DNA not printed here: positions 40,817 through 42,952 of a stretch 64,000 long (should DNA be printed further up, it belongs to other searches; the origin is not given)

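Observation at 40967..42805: A 612-aa orphan overlapping the pseI stop: candidate pseudaminyltransferase of an undescribed family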

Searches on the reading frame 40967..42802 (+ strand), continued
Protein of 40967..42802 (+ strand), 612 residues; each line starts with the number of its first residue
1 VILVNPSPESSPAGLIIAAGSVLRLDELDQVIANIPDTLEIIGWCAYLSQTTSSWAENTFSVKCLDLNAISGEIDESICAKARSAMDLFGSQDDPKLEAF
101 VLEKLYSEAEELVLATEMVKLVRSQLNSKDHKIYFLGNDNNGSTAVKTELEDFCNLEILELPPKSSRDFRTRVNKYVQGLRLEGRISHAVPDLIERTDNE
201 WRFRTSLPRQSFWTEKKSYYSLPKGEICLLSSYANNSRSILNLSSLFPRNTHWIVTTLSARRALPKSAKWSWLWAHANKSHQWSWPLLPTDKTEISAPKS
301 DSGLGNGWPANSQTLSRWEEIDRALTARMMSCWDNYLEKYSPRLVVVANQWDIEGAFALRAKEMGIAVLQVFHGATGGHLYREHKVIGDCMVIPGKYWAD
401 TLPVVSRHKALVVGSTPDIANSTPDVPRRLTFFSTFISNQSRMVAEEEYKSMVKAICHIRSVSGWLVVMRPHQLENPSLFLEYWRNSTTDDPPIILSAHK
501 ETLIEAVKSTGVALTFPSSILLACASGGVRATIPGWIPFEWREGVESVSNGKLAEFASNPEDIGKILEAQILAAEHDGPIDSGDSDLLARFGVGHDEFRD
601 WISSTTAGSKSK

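Call 51: fold_search(model_id=the predicted structure, library=pdb)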
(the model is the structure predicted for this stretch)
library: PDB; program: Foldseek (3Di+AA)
matches with E <= 10: 1158; with E <= 0.001: 123
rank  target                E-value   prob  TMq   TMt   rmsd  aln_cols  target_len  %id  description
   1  3beo_A                9.8e-09  1.00  0.40  0.61   6.4       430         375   14  A Structural Basis for the allosteric regulation of non-hydrolyzing UDP-GlcNAc 2-epimerases (released 2008-02-19)
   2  4fkz_B                1.2e-08  1.00  0.41  0.62   6.2       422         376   14  Crystal structure of Bacillus subtilis UDP-GlcNAc 2-epimerase in complex with UDP-GlcNAc and UDP (released 2013-05-08)
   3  3l7k_B                1.3e-08  1.00  0.34  0.47  11.9       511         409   10  Structure of the Wall Teichoic Acid Polymerase TagF, H444N + CDPG (15 minute soak) (released 2010-04-28)
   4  8sxw_A                2.6e-08  1.00  0.39  0.61   9.6       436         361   12  X-ray crystal structure of UDP- 2,3-diacetamido-2,3-dideoxy-glucuronic acid-2-epimerase from Thermus thermophilus stra (released 2023-09-13)
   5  8sxw_D                3.1e-08  1.00  0.38  0.60   9.5       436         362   12  X-ray crystal structure of UDP- 2,3-diacetamido-2,3-dideoxy-glucuronic acid-2-epimerase from Thermus thermophilus stra (released 2023-09-13)
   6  4neq                  3.1e-08  1.00  0.38  0.61   7.2       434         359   12  The structure of UDP-GlcNAc 2-epimerase from Methanocaldococcus jannaschii (released 2014-04-23)
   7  4fkz_A                3.2e-08  1.00  0.40  0.60   6.5       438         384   16  Crystal structure of Bacillus subtilis UDP-GlcNAc 2-epimerase in complex with UDP-GlcNAc and UDP (released 2013-05-08)
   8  3l7i_A                4.1e-08  1.00  0.33  0.47  11.9       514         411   11  Structure of the Wall Teichoic Acid Polymerase TagF (released 2010-04-28)
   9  3l7j_B                4.3e-08  1.00  0.33  0.46  12.1       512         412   11  Structure of the Wall Teichoic Acid Polymerase TagF, H444N variant (released 2010-04-28)
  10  5enz_A                5.7e-08  1.00  0.40  0.63   7.2       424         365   12  S. aureus MnaA-UDP co-structure (released 2016-04-27)
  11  3l7j_A                6.4e-08  1.00  0.33  0.46  12.0       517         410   11  Structure of the Wall Teichoic Acid Polymerase TagF, H444N variant (released 2010-04-28)
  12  8sxw_C                7.1e-08  1.00  0.37  0.59  10.0       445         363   11  X-ray crystal structure of UDP- 2,3-diacetamido-2,3-dideoxy-glucuronic acid-2-epimerase from Thermus thermophilus stra (released 2023-09-13)
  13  1v4v_A                1.1e-07  1.00  0.41  0.62   7.6       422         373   12  Crystal Structure Of UDP-N-Acetylglucosamine 2-Epimerase From Thermus Thermophilus HB8 (released 2003-12-02)
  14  8sxw_B                1.1e-07  1.00  0.38  0.61  12.4       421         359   13  X-ray crystal structure of UDP- 2,3-diacetamido-2,3-dideoxy-glucuronic acid-2-epimerase from Thermus thermophilus stra (released 2023-09-13)
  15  7yp6_A                1.1e-07  1.00  0.32  0.45  12.0       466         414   10  Crystal structure of elaiophylin glycosyltransferase in complex with UDP (released 2022-11-02)
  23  3l7k_D                1.8e-07  1.00  0.33  0.48  12.4       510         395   10  Structure of the Wall Teichoic Acid Polymerase TagF, H444N + CDPG (15 minute soak) (released 2010-04-28)
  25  5wcn_A                2.1e-07  1.00  0.35  0.53   8.1       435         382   10  Structure of a bacterial polysialyltransferase in complex with CDP (released 2017-08-02)
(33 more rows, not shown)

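Call 54: search_protein_families(library=ncbifam, alignment_id=A2, max_evalue=0.1)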
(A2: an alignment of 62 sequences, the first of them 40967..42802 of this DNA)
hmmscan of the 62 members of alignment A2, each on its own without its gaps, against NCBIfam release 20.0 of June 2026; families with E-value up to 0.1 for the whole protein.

A. member 1, window:40967-42802:+ (612 aa): 0 families

B. families by the number of members that match (of 62 scanned): 8 families
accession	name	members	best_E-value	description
NF046086.1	BFO_1060_trans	20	6.9e-07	BFO_1060 family glycosyltransferase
TIGR04396.2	surf_polysacc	19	1.9e-06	surface carbohydrate biosynthesis protein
TIGR04331.1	o_ant_LIC12162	4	0.00041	LIC12162 family transferase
TIGR04326.1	O_ant_LIC13510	2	0.00098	TIGR04326 family surface carbohydrate biosynthesis protein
NF008651.0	PRK11648.1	1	0.018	metal-dependent hydrolase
NF011004.0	PRK14430.1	1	0.03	acylphosphatase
NF038005.1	rSAM_mat_DarE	1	0.062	darobactin maturation radical SAM/SPASM protein DarE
TIGR03700.1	mena_SCO4494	1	0.076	aminofutalosine synthase MqnE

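Call 55: search_protein_families(library=ncbifam, proteins=[P0003, P0004, P0005, P0007, P0009, P0010, P0014, P0017, P0022, P0023], max_evalue=0.1)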
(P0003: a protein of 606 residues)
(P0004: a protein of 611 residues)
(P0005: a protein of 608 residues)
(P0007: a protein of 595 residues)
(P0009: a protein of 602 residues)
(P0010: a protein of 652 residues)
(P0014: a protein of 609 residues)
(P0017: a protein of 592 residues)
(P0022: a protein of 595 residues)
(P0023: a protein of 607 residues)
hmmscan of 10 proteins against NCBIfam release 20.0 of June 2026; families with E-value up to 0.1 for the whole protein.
P0003 (606 aa): 0 families

P0004 (611 aa): 1 family
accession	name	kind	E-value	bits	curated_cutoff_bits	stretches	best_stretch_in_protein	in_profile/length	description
NF046086.1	BFO_1060_trans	domain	0.0008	18.6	200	1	454-512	221-278/365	BFO_1060 family glycosyltransferase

P0005 (608 aa): 0 families

P0007 (595 aa): 0 families

P0009 (602 aa): 1 family
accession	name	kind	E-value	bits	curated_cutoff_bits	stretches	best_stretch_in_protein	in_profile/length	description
NF046086.1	BFO_1060_trans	domain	0.015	14.4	200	0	450-518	209-277/365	BFO_1060 family glycosyltransferase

P0010 (652 aa): 0 families

P0014 (609 aa): 2 families
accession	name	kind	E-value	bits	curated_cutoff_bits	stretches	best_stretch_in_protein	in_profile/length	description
NF046086.1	BFO_1060_trans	domain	0.00011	21.5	200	1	441-522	196-277/365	BFO_1060 family glycosyltransferase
NF038005.1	rSAM_mat_DarE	equivalog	0.062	12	650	1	156-235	37-113/432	darobactin maturation radical SAM/SPASM protein DarE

P0017 (592 aa): 0 families

P0022 (595 aa): 2 families
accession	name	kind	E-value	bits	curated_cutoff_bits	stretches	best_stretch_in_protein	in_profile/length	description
NF046086.1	BFO_1060_trans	domain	3.7e-05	23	200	1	443-502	219-277/365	BFO_1060 family glycosyltransferase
TIGR04396.2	surf_polysacc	subfamily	0.0054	15.9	125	1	425-513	203-287/427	surface carbohydrate biosynthesis protein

P0023 (607 aa): 1 family
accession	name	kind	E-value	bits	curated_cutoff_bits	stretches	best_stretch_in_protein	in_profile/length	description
NF046086.1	BFO_1060_trans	domain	6.9e-07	28.7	200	1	447-571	206-328/365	BFO_1060 family glycosyltransferase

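Call 59: search_protein_families(library=pfam, proteins=[L005:417-1676:+, L005:1683-2234:+, L005:2294-2899:+, L005:2936-3766:+, L005:3815-4873:+, L005:4938-6074:+, L005:6150-6854:+, L005:6945-7496:+, L005:9069-9983:+, L005:17769-18791:+], max_evalue=0.0001)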
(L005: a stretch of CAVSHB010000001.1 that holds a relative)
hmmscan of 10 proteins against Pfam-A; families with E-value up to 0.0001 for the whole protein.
L005:417-1676:+ (420 aa): 2 families
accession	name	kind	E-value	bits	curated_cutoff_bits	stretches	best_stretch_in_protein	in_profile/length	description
PF00005.33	ABC_tran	-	1.3e-22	81.4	25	1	64-195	1-135/137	ABC transporter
PF14524.12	Wzt_C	-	1.8e-14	54.4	30.4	1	277-396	4-131/143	Wzt C-terminal domain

L005:1683-2234:+ (184 aa): 2 families
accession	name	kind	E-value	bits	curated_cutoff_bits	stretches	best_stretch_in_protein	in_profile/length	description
PF00132.30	Hexapep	-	1.3e-13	50.4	27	1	120-154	2-36/36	Bacterial transferase hexapeptide (six repeats)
PF14602.12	Hexapep_2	-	7.4e-07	29.2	27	1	122-154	4-34/34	Hexapeptide repeat of succinyl-transferase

L005:2294-2899:+ (202 aa): 3 families
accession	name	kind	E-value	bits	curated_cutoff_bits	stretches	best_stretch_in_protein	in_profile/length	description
PF08241.18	Methyltransf_11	-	3.9e-08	34.3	21.2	1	57-104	49-93/95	Methyltransferase domain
PF13649.12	Methyltransf_25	-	5.6e-06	27.4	27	1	57-102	53-97/97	Methyltransferase domain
PF13489.12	Methyltransf_23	-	7.8e-06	26.1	27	1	41-161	46-159/164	Methyltransferase domain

L005:2936-3766:+ (277 aa): 1 family
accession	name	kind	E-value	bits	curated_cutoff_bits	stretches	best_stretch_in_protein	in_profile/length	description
PF05050.19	Methyltransf_21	-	6.7e-25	88.6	22.7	1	73-245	1-173/173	Methyltransferase FkbM domain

L005:3815-4873:+ (353 aa): 4 families
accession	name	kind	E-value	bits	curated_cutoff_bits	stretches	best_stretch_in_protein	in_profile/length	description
PF00535.33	Glycos_transf_2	-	1.1e-27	97.5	23.3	1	43-200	1-167/168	Glycosyl transferase family 2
PF10111.15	Glyco_tranf_2_2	-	3.3e-12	46.9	27.3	1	46-229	4-209/276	Glycosyltransferase like family 2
PF13641.12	Glyco_tranf_2_3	-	4.8e-09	37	27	1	40-219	1-194/230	Glycosyltransferase like family 2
PF13632.12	Glyco_trans_2_3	-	1.2e-05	25.7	27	1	122-237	3-123/198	Glycosyl transferase family group 2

L005:4938-6074:+ (379 aa): 3 families
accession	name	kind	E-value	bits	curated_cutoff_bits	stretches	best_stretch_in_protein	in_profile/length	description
PF13692.12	Glyco_trans_1_4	-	3.9e-14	53.5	27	1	205-341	3-141/142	Glycosyl transferases group 1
PF00534.26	Glycos_transf_1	-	6.7e-12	45.7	26.4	1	207-349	19-165/172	Glycosyl transferases group 1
PF20706.3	GT4-conflict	-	2.6e-05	23.8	26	1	206-368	201-383/385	Family 4 Glycosyltransferase in conflict systems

L005:6150-6854:+ (235 aa): 6 families
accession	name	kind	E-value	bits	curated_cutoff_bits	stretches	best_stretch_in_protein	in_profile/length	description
PF13489.12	Methyltransf_23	-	6.1e-12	46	27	1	72-150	20-97/164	Methyltransferase domain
PF08241.18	Methyltransf_11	-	9.1e-12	45.9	21.2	1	79-149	1-75/95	Methyltransferase domain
PF13649.12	Methyltransf_25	-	5.4e-11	43.5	27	1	78-160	1-90/97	Methyltransferase domain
PF08242.18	Methyltransf_12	-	5.9e-11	43.4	30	1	79-150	1-81/98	Methyltransferase domain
PF07021.18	MetW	-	5.1e-09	36.5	21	1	77-142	16-83/193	Methionine biosynthesis protein MetW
PF13847.12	Methyltransf_31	-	5.1e-08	33.2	27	1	76-150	5-90/145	Methyltransferase domain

L005:6945-7496:+ (184 aa): 0 families

L005:9069-9983:+ (305 aa): 2 families
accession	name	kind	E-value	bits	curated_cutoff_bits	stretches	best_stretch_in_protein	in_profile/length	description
PF00535.33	Glycos_transf_2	-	6.2e-24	85.3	23.3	1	3-159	1-167/168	Glycosyl transferase family 2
PF13641.12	Glyco_tranf_2_3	-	1.1e-09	39.1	27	1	2-197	3-212/230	Glycosyltransferase like family 2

L005:17769-18791:+ (341 aa): 0 families

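Call 60: search_protein_families(library=pfam, proteins=[L007:4674-5615:-, L007:5607-6722:+, L007:7323-8579:-, L007:8429-9976:+, L008:7782-9089:+, L008:8938-9924:+, L008:11893-12810:-, L008:13362-14429:-, L008:3730-4728:-, L012:4089-5279:+], max_evalue=0.0001)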
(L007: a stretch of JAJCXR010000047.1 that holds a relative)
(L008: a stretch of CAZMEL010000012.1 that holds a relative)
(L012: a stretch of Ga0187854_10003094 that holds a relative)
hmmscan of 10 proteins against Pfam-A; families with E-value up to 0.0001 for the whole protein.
L007:4674-5615:- (314 aa): 3 families
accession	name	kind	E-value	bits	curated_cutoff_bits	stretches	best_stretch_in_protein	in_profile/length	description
PF12146.15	Hydrolase_4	-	8.7e-12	45.3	27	1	61-195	4-123/239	Serine aminopeptidase, S33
PF00561.26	Abhydrolase_1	-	2.5e-11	44.2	25.8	1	62-187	1-103/245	alpha/beta hydrolase fold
PF12697.13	Abhydrolase_6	-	4e-10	41.2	26.3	1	64-284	1-205/217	Alpha/beta hydrolase family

L007:5607-6722:+ (372 aa): 1 family
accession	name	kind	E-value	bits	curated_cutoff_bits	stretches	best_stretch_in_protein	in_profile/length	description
PF01571.26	GCV_T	-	5.4e-32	111.5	25.6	1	11-270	3-251/255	Aminomethyltransferase folate-binding domain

L007:7323-8579:- (419 aa): 0 families

L007:8429-9976:+ (516 aa): 2 families
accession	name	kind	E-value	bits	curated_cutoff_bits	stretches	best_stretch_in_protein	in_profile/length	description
PF13469.12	Sulfotransfer_3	-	4.5e-24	86.3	27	1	217-453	1-213/216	Sulfotransferase family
PF00685.33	Sulfotransfer_1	-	5.3e-12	46.1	22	1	217-462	3-191/255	Sulfotransferase domain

L008:7782-9089:+ (436 aa): 2 families
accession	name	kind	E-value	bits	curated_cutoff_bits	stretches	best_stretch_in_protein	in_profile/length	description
PF00535.33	Glycos_transf_2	-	3.4e-18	66.6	23.3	1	131-286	1-166/168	Glycosyl transferase family 2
PF13641.12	Glyco_tranf_2_3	-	8.3e-11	42.8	27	1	130-343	3-226/230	Glycosyltransferase like family 2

L008:8938-9924:+ (329 aa): 0 families

L008:11893-12810:- (306 aa): 0 families

L008:13362-14429:- (356 aa): 2 families
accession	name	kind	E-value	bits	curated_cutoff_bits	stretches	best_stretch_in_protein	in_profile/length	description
PF12895.13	ANAPC3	-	5e-07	30.3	27.2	0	198-266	13-80/82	Anaphase-promoting complex, cyclosome, subunit 3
PF14559.12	TPR_19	-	1.3e-05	25.8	25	0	195-240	12-57/68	Tetratricopeptide repeat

L008:3730-4728:- (333 aa): 6 families
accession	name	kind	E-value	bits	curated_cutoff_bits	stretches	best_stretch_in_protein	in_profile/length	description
PF13489.12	Methyltransf_23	-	2e-26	93.1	27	1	108-267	4-164/164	Methyltransferase domain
PF08241.18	Methyltransf_11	-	1.9e-19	70.5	21.2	1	130-219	1-94/95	Methyltransferase domain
PF13649.12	Methyltransf_25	-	6e-15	56.2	27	1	130-216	2-97/97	Methyltransferase domain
PF08242.18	Methyltransf_12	-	9.6e-15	55.5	30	1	130-217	1-97/98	Methyltransferase domain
PF13847.12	Methyltransf_31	-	4.7e-12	46.3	27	1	127-224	5-113/145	Methyltransferase domain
PF07021.18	MetW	-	5.6e-11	42.9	21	1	112-214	3-104/193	Methionine biosynthesis protein MetW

L012:4089-5279:+ (397 aa): 0 families

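Call 64: fold_search(model_id=the predicted structure, library=viral)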
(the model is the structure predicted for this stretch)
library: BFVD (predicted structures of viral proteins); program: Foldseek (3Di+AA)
matches with E <= 10: 680; with E <= 0.001: 38
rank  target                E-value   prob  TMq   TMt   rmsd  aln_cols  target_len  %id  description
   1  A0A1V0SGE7            1.4e-08  1.00  0.26  0.27  24.1       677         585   11  Cytidylyltransferase [Hokovirus HKV1]
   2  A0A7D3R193            2.7e-07  1.00  0.34  0.25  12.9       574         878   10  Glycosyl transferase family 1 [Fadolivirus FV1/VV64]
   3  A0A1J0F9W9            2.4e-06  1.00  0.34  0.47   9.1       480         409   11  (no name in the UniProt tables at hand)
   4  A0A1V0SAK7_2          2.4e-06  1.00  0.26  0.19  31.6       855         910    9  Glycosyltransferases group 1 [Catovirus CTV1]
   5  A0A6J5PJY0            3.1e-06  1.00  0.32  0.35  27.8       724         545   10  Acylneuraminate cytidylyltransferase [uncultured Caudovirales phage]
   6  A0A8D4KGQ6            5.8e-06  1.00  0.32  0.44  17.2       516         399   10  (no name in the UniProt tables at hand)
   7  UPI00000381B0         6.5e-06  1.00  0.28  0.34  13.8       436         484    8  (no name look-up for this kind of identifier)
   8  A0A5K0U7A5            8.2e-06  1.00  0.35  0.40   9.0       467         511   11  Glycosyltransferase family group 1 protein [Yasminevirus sp. GU-2018]
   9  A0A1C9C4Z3            1.0e-05  1.00  0.30  0.28  19.7       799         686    9  Putative glycosyltransferase [Heterosigma akashiwo virus 01]
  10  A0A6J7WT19            1.2e-05  1.00  0.34  0.48   8.8       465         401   10  RfaG Glycosyltransferase [uncultured Caudovirales phage]
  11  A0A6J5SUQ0            1.4e-05  1.00  0.29  0.21  13.5       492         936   10  Methyltransferase FkbM [uncultured Caudovirales phage]
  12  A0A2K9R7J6            1.9e-05  1.00  0.31  0.42  11.5       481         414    9  (no name in the UniProt tables at hand)
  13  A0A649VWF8            1.9e-05  1.00  0.28  0.34   9.2       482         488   10  Glycosyltransferase [Arthrobacter phage BeatusComedenti]
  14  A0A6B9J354            2.0e-05  1.00  0.31  0.46   9.0       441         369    9  Glycosyltransferase [Rhizobium phage RL2RES]
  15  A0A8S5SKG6            2.3e-05  1.00  0.33  0.38  11.0       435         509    9  Glycosyl transferase family 1 domain-containing protein [Myoviridae sp. ctQVY25]
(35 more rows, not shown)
